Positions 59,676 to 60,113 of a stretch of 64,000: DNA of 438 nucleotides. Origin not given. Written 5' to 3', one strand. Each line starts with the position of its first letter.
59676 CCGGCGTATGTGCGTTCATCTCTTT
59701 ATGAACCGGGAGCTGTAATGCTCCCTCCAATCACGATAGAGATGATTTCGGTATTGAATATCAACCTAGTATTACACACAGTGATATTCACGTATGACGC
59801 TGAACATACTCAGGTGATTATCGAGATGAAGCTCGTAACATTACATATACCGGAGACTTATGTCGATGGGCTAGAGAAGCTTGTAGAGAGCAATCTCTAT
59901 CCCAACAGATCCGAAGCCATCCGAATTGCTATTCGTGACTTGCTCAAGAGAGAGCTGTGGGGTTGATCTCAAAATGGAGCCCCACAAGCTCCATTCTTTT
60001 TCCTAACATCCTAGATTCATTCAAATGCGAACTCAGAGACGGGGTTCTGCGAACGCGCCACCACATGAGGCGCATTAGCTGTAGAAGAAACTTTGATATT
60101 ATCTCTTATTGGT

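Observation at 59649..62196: RHH regulator, then a perfect palindrome, then two tandem paralogous Cys-motif proteins of unknown family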

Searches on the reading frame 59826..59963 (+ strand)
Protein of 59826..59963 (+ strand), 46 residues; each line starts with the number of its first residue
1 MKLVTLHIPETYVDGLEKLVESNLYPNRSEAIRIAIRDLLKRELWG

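Call 4: search_protein_families(library=pfam, proteins=[window:59826-59963:+], max_evalue=1)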
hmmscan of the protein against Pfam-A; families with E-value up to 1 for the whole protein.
window:59826-59963:+ (46 aa): 2 families
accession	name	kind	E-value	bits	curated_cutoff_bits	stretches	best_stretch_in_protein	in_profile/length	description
PF01402.27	RHH_1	-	1.3e-08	34.9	20.5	1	4-42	2-39/39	Ribbon-helix-helix protein, copG family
PF17723.7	RHH_8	-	0.0049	17.4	25.4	1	13-42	15-44/119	Ribbon-Helix-Helix transcriptional regulator family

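Call 40: find_homologous_proteins(query=window:59826-59963:+, max_evalue=0.001)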
Query window:59826-59963:+ (46 aa): 337 proteins with E <= 0.001 among 337 candidates; the best 120 are listed.
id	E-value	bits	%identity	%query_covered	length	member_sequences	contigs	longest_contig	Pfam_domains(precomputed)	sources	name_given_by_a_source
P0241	1.7e-21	91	98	100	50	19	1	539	PF01402.28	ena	-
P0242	1.7e-21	91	100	100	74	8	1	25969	PF01402.28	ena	-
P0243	1.7e-21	91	100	100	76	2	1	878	PF01402.28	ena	-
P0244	1.8e-21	91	96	100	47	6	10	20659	PF01402.28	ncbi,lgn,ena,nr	ncbi:MAG: type II toxin-antitoxin system ParD family antitoxin [Candidatus Thorarchaeota archaeon]|n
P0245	2.0e-21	91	96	100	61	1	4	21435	PF01402.28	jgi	jgi:antitoxin ParD1/3/4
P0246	2.1e-21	91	96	100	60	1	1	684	PF01402.28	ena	-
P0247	2.1e-21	91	96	100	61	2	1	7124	PF01402.28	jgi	jgi:antitoxin ParD1/3/4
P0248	2.7e-21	90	96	100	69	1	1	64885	PF01402.28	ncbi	-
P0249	2.7e-21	90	96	100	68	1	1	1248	PF01402.28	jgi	jgi:metal-responsive CopG/Arc/MetJ family transcriptional regulator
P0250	4.4e-21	90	98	100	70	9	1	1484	PF01402.28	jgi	jgi:antitoxin ParD1/3/4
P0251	6.3e-21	89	93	100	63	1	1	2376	PF01402.28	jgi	jgi:Arc/MetJ-type ribon-helix-helix transcriptional regulator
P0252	1.0e-20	89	91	100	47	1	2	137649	PF01402.28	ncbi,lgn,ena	-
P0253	1.4e-20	88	96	100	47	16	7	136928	PF01402.28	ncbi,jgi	ncbi:MAG: ribbon-helix-helix domain-containing protein [Candidatus Thorarchaeota archaeon]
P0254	1.8e-20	88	93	100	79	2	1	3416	PF01402.28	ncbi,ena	-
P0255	3.6e-20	87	93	100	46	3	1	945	PF01402.28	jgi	-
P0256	5.5e-20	86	93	100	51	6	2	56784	PF01402.28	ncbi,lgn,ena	-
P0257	7.3e-20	86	89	100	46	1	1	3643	PF01402.28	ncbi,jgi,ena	-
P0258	8.4e-20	86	93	100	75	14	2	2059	PF01402.28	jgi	jgi:antitoxin ParD1/3/4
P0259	8.6e-20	86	96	98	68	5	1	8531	PF01402.28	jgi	jgi:metal-responsive CopG/Arc/MetJ family transcriptional regulator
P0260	8.7e-20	86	91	100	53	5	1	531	PF01402.28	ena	-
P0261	1.4e-19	85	87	100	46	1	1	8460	PF01402.28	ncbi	-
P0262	1.5e-19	85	89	100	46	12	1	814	PF01402.28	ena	-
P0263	2.0e-19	85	93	98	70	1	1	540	PF01402.28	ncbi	-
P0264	2.1e-19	85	89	100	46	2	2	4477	PF01402.28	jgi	jgi:Arc/MetJ-type ribon-helix-helix transcriptional regulator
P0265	2.1e-19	85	91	100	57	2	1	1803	PF01402.28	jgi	jgi:Arc/MetJ-type ribon-helix-helix transcriptional regulator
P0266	2.2e-19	84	91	100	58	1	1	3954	PF01402.28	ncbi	-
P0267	2.2e-19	84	91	100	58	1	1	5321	PF01402.28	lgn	-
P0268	2.6e-19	84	91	100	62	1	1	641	PF01402.28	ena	-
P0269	2.7e-19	84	91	100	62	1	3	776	PF01402.28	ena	-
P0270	3.0e-19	84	89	100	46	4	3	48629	PF01402.28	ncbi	ncbi:MAG: ribbon-helix-helix domain-containing protein [Candidatus Thorarchaeota archaeon]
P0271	4.9e-19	83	89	100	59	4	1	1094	PF01402.28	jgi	-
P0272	5.8e-19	83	89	100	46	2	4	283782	PF01402.28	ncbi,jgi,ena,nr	ncbi:MAG: ribbon-helix-helix domain-containing protein [Candidatus Thorarchaeota archaeon]|nr:MAG: C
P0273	8.1e-19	83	89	100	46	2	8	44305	PF01402.28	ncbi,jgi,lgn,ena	ncbi:MAG: ribbon-helix-helix domain-containing protein [Candidatus Thorarchaeota archaeon]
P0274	1.0e-18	82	85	100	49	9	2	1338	PF01402.28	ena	-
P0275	1.0e-18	82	85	100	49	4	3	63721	PF01402.28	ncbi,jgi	ncbi:MAG: ribbon-helix-helix domain-containing protein [Candidatus Thorarchaeota archaeon]|jgi:Arc/M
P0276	1.3e-18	82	89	100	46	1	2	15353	PF01402.28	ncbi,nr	ncbi:MAG: ribbon-helix-helix protein, CopG family [Candidatus Thorarchaeota archaeon]|nr:ribbon-heli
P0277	2.1e-18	81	89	100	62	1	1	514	PF01402.28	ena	-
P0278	2.2e-18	81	89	100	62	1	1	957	PF01402.28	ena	-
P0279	2.2e-18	81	89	100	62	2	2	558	PF01402.28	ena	-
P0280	4.2e-18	81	85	100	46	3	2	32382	PF01402.28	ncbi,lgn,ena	-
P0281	6.1e-18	80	89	98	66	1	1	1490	PF01402.28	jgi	jgi:Arc/MetJ-type ribon-helix-helix transcriptional regulator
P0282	8.7e-18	80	87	100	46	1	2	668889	PF01402.28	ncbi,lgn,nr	ncbi:MAG: ribbon-helix-helix protein, CopG family [Candidatus Lokiarchaeota archaeon]|nr:ribbon-heli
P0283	9.5e-18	79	87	98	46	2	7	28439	PF01402.28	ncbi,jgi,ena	jgi:antitoxin ParD1/3/4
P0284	9.6e-18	79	83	100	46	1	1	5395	PF01402.28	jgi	-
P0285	2.9e-17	78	87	98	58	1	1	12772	PF01402.28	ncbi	-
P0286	3.1e-17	78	87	98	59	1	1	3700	PF01402.28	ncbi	ncbi:MAG: type II toxin-antitoxin system ParD family antitoxin, partial [Candidatus Thorarchaeota ar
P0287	4.0e-17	77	78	100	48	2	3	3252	PF01402.28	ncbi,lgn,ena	-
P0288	1.4e-16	76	84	98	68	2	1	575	PF01402.28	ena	-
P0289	1.5e-16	76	78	100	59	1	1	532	PF01402.28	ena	-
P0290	1.6e-16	76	78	100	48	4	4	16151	PF01402.28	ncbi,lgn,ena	ncbi:MAG: ribbon-helix-helix domain-containing protein [Candidatus Freyarchaeota archaeon]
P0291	1.1e-15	73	78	100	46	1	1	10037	PF01402.28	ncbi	-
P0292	1.4e-15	73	76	100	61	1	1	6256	PF01402.28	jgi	jgi:Arc/MetJ-type ribon-helix-helix transcriptional regulator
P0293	1.4e-15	73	80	98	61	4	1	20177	PF01402.28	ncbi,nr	ncbi:MAG: type II toxin-antitoxin system ParD family antitoxin [Candidatus Freyarchaeota archaeon]|n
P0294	1.4e-15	73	80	98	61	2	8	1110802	PF01402.28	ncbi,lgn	ncbi:MAG: ribbon-helix-helix domain-containing protein [Candidatus Jordarchaeales archaeon]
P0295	1.7e-15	73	76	98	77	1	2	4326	PF01402.28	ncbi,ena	-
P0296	2.0e-15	72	80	98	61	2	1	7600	PF01402.28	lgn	-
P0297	2.1e-15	72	80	98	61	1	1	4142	PF01402.28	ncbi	-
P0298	2.2e-15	72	76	98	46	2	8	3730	PF01402.28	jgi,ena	jgi:Arc/MetJ-type ribon-helix-helix transcriptional regulator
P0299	2.7e-15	72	72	100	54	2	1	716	PF01402.28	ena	-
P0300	6.7e-15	71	74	100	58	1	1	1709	PF01402.28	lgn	-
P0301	1.0e-14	70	73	98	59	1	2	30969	PF01402.28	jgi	-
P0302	1.1e-14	70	72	100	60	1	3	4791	PF01402.28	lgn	-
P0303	1.1e-14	70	72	100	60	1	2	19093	PF01402.28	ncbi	-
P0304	1.4e-14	70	74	100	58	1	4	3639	PF01402.28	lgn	-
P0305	1.5e-14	70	72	100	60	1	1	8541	PF01402.28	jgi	jgi:antitoxin ParD1/3/4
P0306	1.8e-14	69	72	100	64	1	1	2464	PF01402.28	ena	-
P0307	2.1e-14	69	72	100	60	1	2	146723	PF01402.28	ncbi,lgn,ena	-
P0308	2.1e-14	69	72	100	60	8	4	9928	PF01402.28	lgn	-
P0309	2.3e-14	69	72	100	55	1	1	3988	PF01402.28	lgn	-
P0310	2.3e-14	69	72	100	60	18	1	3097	PF01402.28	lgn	-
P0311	2.3e-14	69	73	98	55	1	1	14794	PF01402.28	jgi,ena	-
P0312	2.4e-14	69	73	98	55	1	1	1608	PF01402.28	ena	-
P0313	2.8e-14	69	74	100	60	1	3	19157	PF01402.28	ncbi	ncbi:MAG: ribbon-helix-helix domain-containing protein [Promethearchaeota archaeon]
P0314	2.8e-14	69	73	98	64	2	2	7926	PF01402.28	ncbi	ncbi:MAG: ribbon-helix-helix domain-containing protein [Candidatus Thorarchaeota archaeon]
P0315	3.1e-14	69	73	98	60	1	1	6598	PF01402.28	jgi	jgi:Arc/MetJ-type ribon-helix-helix transcriptional regulator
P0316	3.8e-14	68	74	100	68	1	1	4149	PF01402.28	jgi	jgi:Arc/MetJ-type ribon-helix-helix transcriptional regulator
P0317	3.9e-14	68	73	98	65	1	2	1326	PF01402.28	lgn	-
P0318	4.6e-14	68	73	98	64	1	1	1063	PF01402.28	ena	-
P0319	7.0e-14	68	70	100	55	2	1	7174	PF01402.28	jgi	-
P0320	7.9e-14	67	70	100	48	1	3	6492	PF01402.28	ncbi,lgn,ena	ncbi:MAG: ribbon-helix-helix domain-containing protein [Promethearchaeota archaeon]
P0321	8.6e-14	67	70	100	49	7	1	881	PF01402.28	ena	-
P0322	9.0e-14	67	71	98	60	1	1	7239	PF01402.28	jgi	jgi:Arc/MetJ-type ribon-helix-helix transcriptional regulator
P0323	9.0e-14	67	71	98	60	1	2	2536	PF01402.28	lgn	-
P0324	9.0e-14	67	70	100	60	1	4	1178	PF01402.28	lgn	-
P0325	9.1e-14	67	70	100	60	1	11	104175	PF01402.28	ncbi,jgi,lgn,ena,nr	ncbi:MAG: ribbon-helix-helix domain-containing protein [Candidatus Hermodarchaeota archaeon]|jgi:ant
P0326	9.8e-14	67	70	100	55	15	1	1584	PF01402.28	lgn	-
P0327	1.1e-13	67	72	100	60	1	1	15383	PF01402.28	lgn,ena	-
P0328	1.5e-13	67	71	98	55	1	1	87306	PF01402.28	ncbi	-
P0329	1.5e-13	67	67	100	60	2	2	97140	PF23434.2,PF01402.28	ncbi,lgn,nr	ncbi:ribbon-helix-helix protein, CopG family [Candidatus Thorarchaeota archaeon]|nr:MAG: ribbon-heli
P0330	1.5e-13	67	67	100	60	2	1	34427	PF23434.2,PF01402.28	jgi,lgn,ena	-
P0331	1.6e-13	66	71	98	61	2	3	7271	PF23434.2,PF01402.28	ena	-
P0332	1.6e-13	66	69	98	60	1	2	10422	PF01402.28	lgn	-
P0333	1.7e-13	66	71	98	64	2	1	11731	PF01402.28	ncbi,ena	ncbi:MAG: ribbon-helix-helix domain-containing protein [Candidatus Thorarchaeota archaeon]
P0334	1.8e-13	66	70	100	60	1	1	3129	PF01402.28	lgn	-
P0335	1.8e-13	66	70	100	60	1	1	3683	PF01402.28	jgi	jgi:Arc/MetJ-type ribon-helix-helix transcriptional regulator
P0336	2.0e-13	66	73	98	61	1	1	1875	PF23434.2,PF01402.28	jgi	jgi:antitoxin ParD1/3/4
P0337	2.1e-13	66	72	100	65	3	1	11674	PF23434.2,PF01402.28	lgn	-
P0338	2.2e-13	66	73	98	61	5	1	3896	PF23434.2,PF01402.28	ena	-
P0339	2.4e-13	66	71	98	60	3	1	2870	PF23434.2,PF01402.28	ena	-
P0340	3.0e-13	66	72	100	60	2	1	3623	PF01402.28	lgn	-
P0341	3.2e-13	66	67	98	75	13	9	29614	PF17723.8,PF01402.28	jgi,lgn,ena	-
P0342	4.2e-13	65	70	93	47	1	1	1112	PF01402.28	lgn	-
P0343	4.6e-13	65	70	93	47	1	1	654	PF01402.28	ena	-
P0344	5.0e-13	65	71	98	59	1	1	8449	PF23434.2,PF01402.28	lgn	-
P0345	5.1e-13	65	75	96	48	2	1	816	PF01402.28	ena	-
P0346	5.2e-13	65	69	98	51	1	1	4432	PF01402.28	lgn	-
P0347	5.3e-13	65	67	100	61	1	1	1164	PF23434.2,PF01402.28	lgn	-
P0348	5.6e-13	65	73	98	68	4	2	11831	PF01402.28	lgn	-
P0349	6.2e-13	65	67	98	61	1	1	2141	PF01402.28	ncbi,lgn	-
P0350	6.3e-13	65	67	100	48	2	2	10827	PF01402.28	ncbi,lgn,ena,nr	ncbi:MAG: type II toxin-antitoxin system ParD family antitoxin [Candidatus Helarchaeota archaeon]|nr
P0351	6.8e-13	64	69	98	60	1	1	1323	PF01402.28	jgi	jgi:Arc/MetJ-type ribon-helix-helix transcriptional regulator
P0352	7.6e-13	64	75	96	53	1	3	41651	PF01402.28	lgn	-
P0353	7.8e-13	64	71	83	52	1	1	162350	PF01402.28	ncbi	ncbi:MAG: ribbon-helix-helix protein, CopG family [Promethearchaeia archaeon]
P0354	8.3e-13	64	70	93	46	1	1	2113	PF01402.28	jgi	-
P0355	8.7e-13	64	67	98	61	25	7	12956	PF01402.28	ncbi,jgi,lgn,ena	jgi:Arc/MetJ-type ribon-helix-helix transcriptional regulator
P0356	9.4e-13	64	71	98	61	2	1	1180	PF23434.2,PF01402.28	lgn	-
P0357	1.2e-12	64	67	100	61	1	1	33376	PF23434.2,PF01402.28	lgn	-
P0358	1.3e-12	64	69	98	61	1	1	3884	PF23434.2,PF01402.28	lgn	-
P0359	1.3e-12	64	73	96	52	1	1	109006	PF01402.28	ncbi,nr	ncbi:MAG: ribbon-helix-helix protein, CopG family [Candidatus Lokiarchaeota archaeon]|nr:ribbon-heli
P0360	1.4e-12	64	69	98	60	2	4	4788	PF23434.2,PF01402.28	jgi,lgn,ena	jgi:antitoxin ParD1/3/4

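Call 42: find_encoding_contigs(protein=P0294, flank=4000, max_places=1)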
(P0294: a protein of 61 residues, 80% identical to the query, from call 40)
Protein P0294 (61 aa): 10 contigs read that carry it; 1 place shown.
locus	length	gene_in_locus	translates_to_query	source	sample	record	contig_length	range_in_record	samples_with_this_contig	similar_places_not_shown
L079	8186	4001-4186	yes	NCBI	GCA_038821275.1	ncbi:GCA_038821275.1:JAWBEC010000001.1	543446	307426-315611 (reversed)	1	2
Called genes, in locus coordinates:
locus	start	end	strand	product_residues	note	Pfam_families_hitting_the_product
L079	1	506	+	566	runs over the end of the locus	PF00009:GTP_EFTU, PF03144:GTP_EFTU_D2 (weak), PF11987:IF-2, PF14578:GTP_EFTU_D4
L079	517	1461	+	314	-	PF01408:GFO_IDH_MocA, PF22725:GFO_IDH_MocA_C3, PF02894:GFO_IDH_MocA_C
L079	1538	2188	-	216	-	PF00009:GTP_EFTU (weak), PF02492:cobW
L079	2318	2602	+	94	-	PF02597:ThiS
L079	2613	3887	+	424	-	PF00919:UPF0004, PF04055:Radical_SAM, PF01938:TRAM (faint)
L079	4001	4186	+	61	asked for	PF01402:RHH_1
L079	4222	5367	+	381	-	PF00091:Tubulin, PF12327:FtsZ_C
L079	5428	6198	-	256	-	PF01656:CbiA, PF02374:ArsA_ATPase (weak), PF06564:CBP_BcsQ (weak), PF10609:ParA, PF13614:AAA_31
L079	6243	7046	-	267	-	PF01973:MptE-like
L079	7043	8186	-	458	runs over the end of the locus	PF00294:PfkB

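Call 43: find_encoding_contigs(protein=P0325, flank=4000, max_places=1)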
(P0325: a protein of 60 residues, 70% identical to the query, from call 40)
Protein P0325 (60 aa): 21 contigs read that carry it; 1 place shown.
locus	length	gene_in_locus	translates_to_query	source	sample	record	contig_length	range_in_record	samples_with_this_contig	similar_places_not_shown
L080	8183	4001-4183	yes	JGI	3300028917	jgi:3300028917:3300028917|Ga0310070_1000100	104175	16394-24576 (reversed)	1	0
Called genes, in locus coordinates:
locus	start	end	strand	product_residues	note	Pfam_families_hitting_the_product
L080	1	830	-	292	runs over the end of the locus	PF05681:Fumerase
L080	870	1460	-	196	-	-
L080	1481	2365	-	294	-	-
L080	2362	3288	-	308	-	PF03259:Robl_LC7 (weak)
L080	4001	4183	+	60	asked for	PF01402:RHH_1 (weak)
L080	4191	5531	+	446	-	PF00091:Tubulin, PF12327:FtsZ_C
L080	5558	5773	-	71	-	-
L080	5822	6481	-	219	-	-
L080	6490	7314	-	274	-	-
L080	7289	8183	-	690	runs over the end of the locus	PF00437:T2SSE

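Call 44: find_encoding_contigs(protein=P0359, flank=4000, max_places=1)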
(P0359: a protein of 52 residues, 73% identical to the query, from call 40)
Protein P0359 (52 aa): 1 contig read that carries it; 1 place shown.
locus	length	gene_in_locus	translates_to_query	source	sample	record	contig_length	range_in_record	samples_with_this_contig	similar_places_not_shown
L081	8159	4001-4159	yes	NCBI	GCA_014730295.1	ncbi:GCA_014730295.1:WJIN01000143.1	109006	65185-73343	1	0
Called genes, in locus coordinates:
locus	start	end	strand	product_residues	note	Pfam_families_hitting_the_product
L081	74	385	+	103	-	-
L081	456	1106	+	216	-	PF03551:PadR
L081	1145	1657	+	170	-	PF00011:HSP20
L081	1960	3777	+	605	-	PF02730:AFOR_N, PF01314:AFOR_C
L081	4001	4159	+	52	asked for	PF01402:RHH_1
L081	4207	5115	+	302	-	PF04909:Amidohydro_2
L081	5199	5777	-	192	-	-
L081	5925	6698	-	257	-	PF02535:Zip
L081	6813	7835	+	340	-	PF19620:DUF6125, PF14196:ATC_hydrolase, PF18546:MetOD1 (faint), PF19620:DUF6125, PF14196:ATC_hydrolase (weak)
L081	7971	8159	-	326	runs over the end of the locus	PF08240:ADH_N, PF00107:ADH_zinc_N, PF13602:ADH_zinc_N_2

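Call 46: search_protein_families(library=pfam, proteins=[P0329, P0294, P0325, P0359, L079:4222-5367:+, L080:4191-5531:+], max_evalue=0.01)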
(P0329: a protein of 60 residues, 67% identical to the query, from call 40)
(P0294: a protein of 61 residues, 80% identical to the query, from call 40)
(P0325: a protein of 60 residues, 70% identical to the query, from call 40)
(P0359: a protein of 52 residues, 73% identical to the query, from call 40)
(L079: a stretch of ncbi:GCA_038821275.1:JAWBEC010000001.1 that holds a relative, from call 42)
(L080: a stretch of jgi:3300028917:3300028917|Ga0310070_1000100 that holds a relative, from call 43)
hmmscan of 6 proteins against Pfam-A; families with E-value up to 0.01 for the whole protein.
P0329 (60 aa): 2 families
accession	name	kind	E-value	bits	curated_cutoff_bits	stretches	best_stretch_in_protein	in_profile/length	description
PF01402.27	RHH_1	-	2.5e-06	27.7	20.5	1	5-42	3-39/39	Ribbon-helix-helix protein, copG family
PF17723.7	RHH_8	-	0.00033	21.2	25.4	1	14-43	16-45/119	Ribbon-Helix-Helix transcriptional regulator family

P0294 (61 aa): 1 family
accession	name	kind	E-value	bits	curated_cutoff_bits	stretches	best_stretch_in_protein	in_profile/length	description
PF01402.27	RHH_1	-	1.2e-09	38.2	20.5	1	4-42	2-39/39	Ribbon-helix-helix protein, copG family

P0325 (60 aa): 2 families
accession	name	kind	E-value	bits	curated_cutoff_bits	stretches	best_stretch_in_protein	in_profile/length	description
PF01402.27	RHH_1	-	7.5e-06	26.2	20.5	1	9-47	2-39/39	Ribbon-helix-helix protein, copG family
PF17723.7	RHH_8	-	0.00076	20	25.4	1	8-48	5-45/119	Ribbon-Helix-Helix transcriptional regulator family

P0359 (52 aa): 2 families
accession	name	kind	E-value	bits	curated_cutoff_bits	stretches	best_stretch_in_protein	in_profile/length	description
PF01402.27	RHH_1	-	2.3e-08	34.1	20.5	1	4-41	2-38/39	Ribbon-helix-helix protein, copG family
PF17723.7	RHH_8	-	4.7e-05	23.9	25.4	1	14-47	16-49/119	Ribbon-Helix-Helix transcriptional regulator family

L079:4222-5367:+ (381 aa): 3 families
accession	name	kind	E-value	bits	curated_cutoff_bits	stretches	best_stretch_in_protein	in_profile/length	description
PF00091.31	Tubulin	-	8.1e-49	166.9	33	1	28-187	1-189/190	Tubulin/FtsZ family, GTPase domain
PF12327.13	FtsZ_C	-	1.6e-33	115.3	27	1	235-328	1-94/95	FtsZ family, C-terminal domain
PF01262.27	AlaDh_PNT_C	-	0.0084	16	23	0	23-122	25-104/214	Alanine dehydrogenase/PNT, C-terminal domain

L080:4191-5531:+ (446 aa): 2 families
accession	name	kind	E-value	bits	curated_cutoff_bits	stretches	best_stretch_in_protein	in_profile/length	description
PF00091.31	Tubulin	-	5.8e-46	157.6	33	1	29-188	1-189/190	Tubulin/FtsZ family, GTPase domain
PF12327.13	FtsZ_C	-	3.7e-26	91.7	27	1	236-336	1-95/95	FtsZ family, C-terminal domain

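Call 52: find_encoding_contigs(protein=P0329, flank=4000, max_places=2)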
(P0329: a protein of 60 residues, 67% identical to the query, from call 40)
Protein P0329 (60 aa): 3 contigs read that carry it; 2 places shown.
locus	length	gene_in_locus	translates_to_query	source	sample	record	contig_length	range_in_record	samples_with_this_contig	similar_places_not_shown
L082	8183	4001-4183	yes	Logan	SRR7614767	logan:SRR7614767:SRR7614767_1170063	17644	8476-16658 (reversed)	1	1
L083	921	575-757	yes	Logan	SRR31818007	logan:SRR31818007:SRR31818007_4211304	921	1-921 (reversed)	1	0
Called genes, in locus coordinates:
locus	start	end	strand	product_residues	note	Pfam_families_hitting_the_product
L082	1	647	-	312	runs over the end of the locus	-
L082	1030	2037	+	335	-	PF00297:Ribosomal_L3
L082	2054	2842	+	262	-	PF00573:Ribosomal_L4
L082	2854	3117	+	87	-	PF00276:Ribosomal_L23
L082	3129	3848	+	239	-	PF00181:Ribosomal_L2_N (weak), PF03947:Ribosomal_L2_C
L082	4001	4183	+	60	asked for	PF01402:RHH_1 (weak), PF23434:DUF7120 (weak)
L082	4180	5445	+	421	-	PF00091:Tubulin, PF12327:FtsZ_C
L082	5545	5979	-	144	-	PF01423:LSM, PF14894:Lsm_C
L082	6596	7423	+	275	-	PF02775:TPP_enzyme_C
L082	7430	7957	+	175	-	PF01558:POR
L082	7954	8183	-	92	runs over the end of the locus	PF02597:ThiS, PF09138:Urm1 (weak)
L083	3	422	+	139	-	?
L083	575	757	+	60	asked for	PF01402:RHH_1 (weak), PF23434:DUF7120 (weak)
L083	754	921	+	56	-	?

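Call 73: search_protein_families(library=ncbifam, proteins=[window:59826-59963:+, P0329, P0294], max_evalue=0.01)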
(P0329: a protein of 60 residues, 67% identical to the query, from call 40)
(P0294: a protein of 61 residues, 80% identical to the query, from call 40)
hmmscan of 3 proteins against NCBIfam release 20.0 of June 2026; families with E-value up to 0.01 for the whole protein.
window:59826-59963:+ (46 aa): 7 families
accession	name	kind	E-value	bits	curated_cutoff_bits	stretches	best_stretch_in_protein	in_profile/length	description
NF058555.1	TransRegCdrSHalo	equivalog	7.1e-14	51.5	100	1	1-41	1-41/61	transcriptional regulator CdrS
NF002815.0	PRK02967.1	equivalog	3.4e-05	23.9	83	1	1-43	1-43/139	nickel-responsive transcriptional regulator NikR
NF003381.0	PRK04460.1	equivalog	4.3e-05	23.6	105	1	6-45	9-48/139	nickel-responsive transcriptional regulator NikR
NF002169.0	PRK01002.1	subfamily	0.00019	21.4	111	1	2-45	5-48/141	nickel responsive regulator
NF053762.1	aCcr1_fam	equivalog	0.00022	21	60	1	2-40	1-38/38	aCcr1 family cell cycle regulator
TIGR02793.1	nikR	equivalog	0.00097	19.4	175.45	1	4-42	3-41/129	nickel-responsive transcriptional regulator NikR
NF001884.0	PRK00630.1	subfamily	0.0048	17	119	1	7-45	16-54/148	nickel responsive regulator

P0329 (60 aa): 7 families
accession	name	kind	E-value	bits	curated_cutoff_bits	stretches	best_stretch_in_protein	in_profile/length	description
NF058555.1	TransRegCdrSHalo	equivalog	3.6e-13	49.3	100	1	4-46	4-46/61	transcriptional regulator CdrS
NF003381.0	PRK04460.1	equivalog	9.6e-07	29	105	1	4-50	7-53/139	nickel-responsive transcriptional regulator NikR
NF002169.0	PRK01002.1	subfamily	5.8e-06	26.3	111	1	2-46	5-49/141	nickel responsive regulator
NF002815.0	PRK02967.1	equivalog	2.1e-05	24.5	83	1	1-45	1-45/139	nickel-responsive transcriptional regulator NikR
TIGR02606.1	antidote_CC2985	hypoth_equivalog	2.2e-05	24.4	46.2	1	5-43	3-41/70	type II toxin-antitoxin system ParD family antitoxin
NF001884.0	PRK00630.1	subfamily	5.4e-05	23.3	119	1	5-51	14-60/148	nickel responsive regulator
TIGR02793.1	nikR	equivalog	0.00048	20.4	175.45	1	4-43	3-42/129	nickel-responsive transcriptional regulator NikR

P0294 (61 aa): 8 families
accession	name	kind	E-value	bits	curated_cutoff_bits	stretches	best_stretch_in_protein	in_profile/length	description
NF058555.1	TransRegCdrSHalo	equivalog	5.1e-12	45.6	100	1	1-43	1-43/61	transcriptional regulator CdrS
NF003381.0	PRK04460.1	equivalog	3.8e-06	27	105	1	5-48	8-51/139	nickel-responsive transcriptional regulator NikR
NF002815.0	PRK02967.1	equivalog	6.2e-06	26.3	83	1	1-48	1-48/139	nickel-responsive transcriptional regulator NikR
NF002169.0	PRK01002.1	subfamily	1.7e-05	24.8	111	1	2-55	5-58/141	nickel responsive regulator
TIGR02793.1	nikR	equivalog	0.00024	21.4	175.45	1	4-47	3-46/129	nickel-responsive transcriptional regulator NikR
NF053762.1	aCcr1_fam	equivalog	0.00066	19.5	60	1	2-40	1-38/38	aCcr1 family cell cycle regulator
NF001884.0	PRK00630.1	subfamily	0.0017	18.5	119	1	5-48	14-57/148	nickel responsive regulator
TIGR02606.1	antidote_CC2985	hypoth_equivalog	0.0027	17.7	46.2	1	5-44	3-42/70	type II toxin-antitoxin system ParD family antitoxin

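Call 95: search_protein_families(library=padloc, proteins=[window:59826-59963:+], max_evalue=0.001)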
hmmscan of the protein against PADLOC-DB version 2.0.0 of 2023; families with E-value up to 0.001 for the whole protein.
window:59826-59963:+ (46 aa): 0 families
